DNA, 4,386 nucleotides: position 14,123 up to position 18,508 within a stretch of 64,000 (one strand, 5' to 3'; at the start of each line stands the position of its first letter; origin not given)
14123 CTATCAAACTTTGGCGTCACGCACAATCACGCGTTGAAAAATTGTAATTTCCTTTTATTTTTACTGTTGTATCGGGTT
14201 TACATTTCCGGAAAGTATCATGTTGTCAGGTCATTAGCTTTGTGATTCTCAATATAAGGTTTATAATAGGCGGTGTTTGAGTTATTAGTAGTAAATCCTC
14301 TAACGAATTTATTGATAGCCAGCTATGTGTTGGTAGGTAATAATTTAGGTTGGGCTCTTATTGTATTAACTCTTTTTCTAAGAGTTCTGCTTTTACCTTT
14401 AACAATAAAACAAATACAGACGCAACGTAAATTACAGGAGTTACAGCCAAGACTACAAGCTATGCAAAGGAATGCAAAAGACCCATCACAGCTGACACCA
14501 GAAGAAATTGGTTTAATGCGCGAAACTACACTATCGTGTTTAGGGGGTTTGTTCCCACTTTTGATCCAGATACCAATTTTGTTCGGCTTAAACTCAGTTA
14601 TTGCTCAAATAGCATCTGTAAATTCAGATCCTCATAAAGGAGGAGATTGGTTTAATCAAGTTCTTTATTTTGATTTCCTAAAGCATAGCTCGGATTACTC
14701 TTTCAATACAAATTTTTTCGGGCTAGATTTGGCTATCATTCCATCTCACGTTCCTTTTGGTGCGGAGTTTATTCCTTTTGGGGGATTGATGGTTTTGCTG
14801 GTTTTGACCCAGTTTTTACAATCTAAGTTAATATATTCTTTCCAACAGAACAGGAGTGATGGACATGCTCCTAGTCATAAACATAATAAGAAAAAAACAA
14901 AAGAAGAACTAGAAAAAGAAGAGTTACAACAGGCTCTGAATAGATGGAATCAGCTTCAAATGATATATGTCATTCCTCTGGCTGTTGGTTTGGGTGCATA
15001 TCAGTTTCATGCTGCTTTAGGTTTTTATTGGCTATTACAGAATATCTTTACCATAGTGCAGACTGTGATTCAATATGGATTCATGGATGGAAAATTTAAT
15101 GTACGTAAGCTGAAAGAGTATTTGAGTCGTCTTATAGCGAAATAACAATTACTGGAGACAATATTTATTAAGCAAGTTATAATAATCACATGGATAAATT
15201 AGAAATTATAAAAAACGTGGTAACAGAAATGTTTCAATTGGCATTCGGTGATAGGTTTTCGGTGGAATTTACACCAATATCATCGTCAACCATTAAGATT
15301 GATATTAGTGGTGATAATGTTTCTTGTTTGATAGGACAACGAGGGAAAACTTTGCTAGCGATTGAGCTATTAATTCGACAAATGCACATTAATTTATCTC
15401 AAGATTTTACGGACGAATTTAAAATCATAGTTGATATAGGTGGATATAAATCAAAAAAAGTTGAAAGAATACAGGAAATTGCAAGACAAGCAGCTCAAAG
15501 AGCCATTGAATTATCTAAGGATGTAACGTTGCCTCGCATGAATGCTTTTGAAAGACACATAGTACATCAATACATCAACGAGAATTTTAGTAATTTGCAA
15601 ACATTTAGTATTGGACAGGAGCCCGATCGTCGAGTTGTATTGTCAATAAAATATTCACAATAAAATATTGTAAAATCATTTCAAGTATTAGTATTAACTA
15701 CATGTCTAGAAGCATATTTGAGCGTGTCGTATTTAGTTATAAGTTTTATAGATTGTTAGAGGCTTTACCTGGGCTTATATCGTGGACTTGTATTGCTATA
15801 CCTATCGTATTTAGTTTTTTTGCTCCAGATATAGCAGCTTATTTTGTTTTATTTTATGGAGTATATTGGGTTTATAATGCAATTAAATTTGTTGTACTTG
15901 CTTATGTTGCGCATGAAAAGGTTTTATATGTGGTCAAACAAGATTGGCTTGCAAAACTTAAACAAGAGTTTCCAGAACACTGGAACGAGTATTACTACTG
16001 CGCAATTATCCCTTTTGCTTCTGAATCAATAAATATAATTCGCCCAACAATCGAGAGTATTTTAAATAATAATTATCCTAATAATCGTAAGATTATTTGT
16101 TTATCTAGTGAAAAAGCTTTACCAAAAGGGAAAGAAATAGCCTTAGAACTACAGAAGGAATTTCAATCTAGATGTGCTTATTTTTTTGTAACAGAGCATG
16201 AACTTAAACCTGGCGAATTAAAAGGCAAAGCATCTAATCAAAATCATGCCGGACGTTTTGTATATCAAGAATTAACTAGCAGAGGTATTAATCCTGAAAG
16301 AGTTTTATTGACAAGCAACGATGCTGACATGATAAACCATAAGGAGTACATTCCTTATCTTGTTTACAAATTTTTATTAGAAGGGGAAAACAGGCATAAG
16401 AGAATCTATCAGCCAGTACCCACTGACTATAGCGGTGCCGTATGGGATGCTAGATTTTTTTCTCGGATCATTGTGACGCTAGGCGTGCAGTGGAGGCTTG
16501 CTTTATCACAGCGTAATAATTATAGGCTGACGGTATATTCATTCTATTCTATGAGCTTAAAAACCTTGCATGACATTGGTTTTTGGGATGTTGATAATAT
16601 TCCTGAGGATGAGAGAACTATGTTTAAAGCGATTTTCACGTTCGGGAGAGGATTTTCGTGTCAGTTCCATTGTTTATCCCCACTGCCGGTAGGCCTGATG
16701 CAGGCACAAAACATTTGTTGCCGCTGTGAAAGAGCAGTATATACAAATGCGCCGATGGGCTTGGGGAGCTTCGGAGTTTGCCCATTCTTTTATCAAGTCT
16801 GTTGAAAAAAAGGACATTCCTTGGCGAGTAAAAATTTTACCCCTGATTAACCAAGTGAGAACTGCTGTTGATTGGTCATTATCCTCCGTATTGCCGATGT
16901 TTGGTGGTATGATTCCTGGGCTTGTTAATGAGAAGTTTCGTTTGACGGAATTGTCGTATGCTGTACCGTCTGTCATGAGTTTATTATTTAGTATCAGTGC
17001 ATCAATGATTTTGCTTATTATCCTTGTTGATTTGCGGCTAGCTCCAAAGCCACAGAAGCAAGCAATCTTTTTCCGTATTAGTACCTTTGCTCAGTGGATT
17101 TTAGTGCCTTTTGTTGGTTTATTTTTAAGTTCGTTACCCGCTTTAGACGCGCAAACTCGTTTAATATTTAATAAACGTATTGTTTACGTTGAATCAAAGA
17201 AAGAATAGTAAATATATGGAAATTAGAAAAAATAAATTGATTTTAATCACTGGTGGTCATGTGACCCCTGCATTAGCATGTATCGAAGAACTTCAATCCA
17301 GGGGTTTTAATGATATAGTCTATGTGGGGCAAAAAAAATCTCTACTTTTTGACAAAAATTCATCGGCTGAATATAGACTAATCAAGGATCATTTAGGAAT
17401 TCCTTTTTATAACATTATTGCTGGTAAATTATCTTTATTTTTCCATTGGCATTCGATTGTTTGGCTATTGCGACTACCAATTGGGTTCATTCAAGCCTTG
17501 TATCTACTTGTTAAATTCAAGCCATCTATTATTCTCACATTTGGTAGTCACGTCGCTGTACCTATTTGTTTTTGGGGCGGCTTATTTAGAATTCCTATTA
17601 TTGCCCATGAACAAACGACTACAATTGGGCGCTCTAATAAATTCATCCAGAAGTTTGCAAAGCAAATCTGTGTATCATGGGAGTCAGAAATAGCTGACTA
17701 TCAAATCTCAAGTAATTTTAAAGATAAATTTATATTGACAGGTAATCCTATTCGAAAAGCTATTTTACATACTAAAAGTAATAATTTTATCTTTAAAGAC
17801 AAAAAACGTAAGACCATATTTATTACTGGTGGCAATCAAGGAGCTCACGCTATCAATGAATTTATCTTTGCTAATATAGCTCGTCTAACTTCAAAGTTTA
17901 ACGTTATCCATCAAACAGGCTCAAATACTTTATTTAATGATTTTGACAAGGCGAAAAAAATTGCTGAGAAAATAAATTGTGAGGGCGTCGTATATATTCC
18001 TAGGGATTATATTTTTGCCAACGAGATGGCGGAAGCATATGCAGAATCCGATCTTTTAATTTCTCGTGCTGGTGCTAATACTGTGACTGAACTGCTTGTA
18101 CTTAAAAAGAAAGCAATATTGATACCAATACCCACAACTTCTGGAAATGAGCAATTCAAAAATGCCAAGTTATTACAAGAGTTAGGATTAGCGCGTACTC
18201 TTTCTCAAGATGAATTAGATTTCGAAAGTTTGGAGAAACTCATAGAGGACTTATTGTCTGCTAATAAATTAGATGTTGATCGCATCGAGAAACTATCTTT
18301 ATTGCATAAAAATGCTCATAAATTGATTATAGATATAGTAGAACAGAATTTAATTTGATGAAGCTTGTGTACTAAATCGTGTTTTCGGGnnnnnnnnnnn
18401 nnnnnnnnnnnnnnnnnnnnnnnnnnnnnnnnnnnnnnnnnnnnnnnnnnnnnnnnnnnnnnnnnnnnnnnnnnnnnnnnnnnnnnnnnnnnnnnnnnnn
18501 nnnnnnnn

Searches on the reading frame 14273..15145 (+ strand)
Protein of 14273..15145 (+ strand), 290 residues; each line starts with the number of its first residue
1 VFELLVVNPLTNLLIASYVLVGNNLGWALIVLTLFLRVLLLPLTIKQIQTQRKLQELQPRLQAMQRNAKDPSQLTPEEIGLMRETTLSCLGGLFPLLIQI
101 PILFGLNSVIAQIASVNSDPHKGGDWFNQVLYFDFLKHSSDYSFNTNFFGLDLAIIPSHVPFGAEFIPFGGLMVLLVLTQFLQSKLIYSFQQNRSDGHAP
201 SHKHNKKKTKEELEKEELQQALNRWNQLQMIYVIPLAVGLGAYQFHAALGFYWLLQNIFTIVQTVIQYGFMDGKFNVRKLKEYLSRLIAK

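Call 11: search_protein_families(library=pfam, proteins=[window:14273-15145:+], max_evalue=0.001)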
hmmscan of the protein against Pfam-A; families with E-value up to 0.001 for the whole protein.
window:14273-15145:+ (290 aa): 1 family
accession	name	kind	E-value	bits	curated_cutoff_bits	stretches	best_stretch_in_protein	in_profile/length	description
PF02096.25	60KD_IMP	-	5.4e-35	121.2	35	1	26-266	2-160/163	60Kd inner membrane protein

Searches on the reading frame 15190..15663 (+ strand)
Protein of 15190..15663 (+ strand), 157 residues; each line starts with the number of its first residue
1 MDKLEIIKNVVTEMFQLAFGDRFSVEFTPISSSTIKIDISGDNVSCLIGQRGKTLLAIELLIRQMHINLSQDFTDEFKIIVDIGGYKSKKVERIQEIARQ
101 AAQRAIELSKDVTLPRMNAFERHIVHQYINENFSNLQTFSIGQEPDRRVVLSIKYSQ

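Call 11: search_protein_families(library=pfam, proteins=[window:15190-15663:+], max_evalue=0.001)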
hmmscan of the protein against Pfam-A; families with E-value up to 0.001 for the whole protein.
window:15190-15663:+ (157 aa): 2 families
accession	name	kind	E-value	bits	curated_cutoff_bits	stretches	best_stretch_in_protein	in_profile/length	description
PF01424.28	R3H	-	8.6e-16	58.2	26.8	1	93-152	2-59/60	R3H domain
PF13083.13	KH_KhpA-B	-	6.9e-06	26.3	32.1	1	21-63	16-59/73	KhpA/KhpB, KH domain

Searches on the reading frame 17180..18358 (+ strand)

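Call 4: search_protein_families(library=pfam, proteins=[window:17180-18358:+], max_evalue=0.01)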
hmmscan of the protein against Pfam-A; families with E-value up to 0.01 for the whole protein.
window:17180-18358:+ (392 aa): 5 families
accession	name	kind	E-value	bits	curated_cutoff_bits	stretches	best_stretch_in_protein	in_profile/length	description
PF04101.22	Glyco_tran_28_C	-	6.2e-33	114.6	22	1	212-363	1-145/166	Glycosyltransferase family 28 C-terminal domain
PF03033.26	Glyco_transf_28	-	1.5e-17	64.4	26.2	1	24-164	8-138/139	Glycosyltransferase family 28 N-terminal domain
PF08660.17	Alg14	-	0.0012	19.3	27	1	22-144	5-123/171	Oligosaccharide biosynthesis protein Alg14 like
PF13528.12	Glyco_trans_1_3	-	0.0028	17.3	25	1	292-357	257-320/322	Glycosyl transferase family 1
PF00702.32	Hydrolase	-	0.0094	16.8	26.4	0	16-80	111-175/191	haloacid dehalogenase-like hydrolase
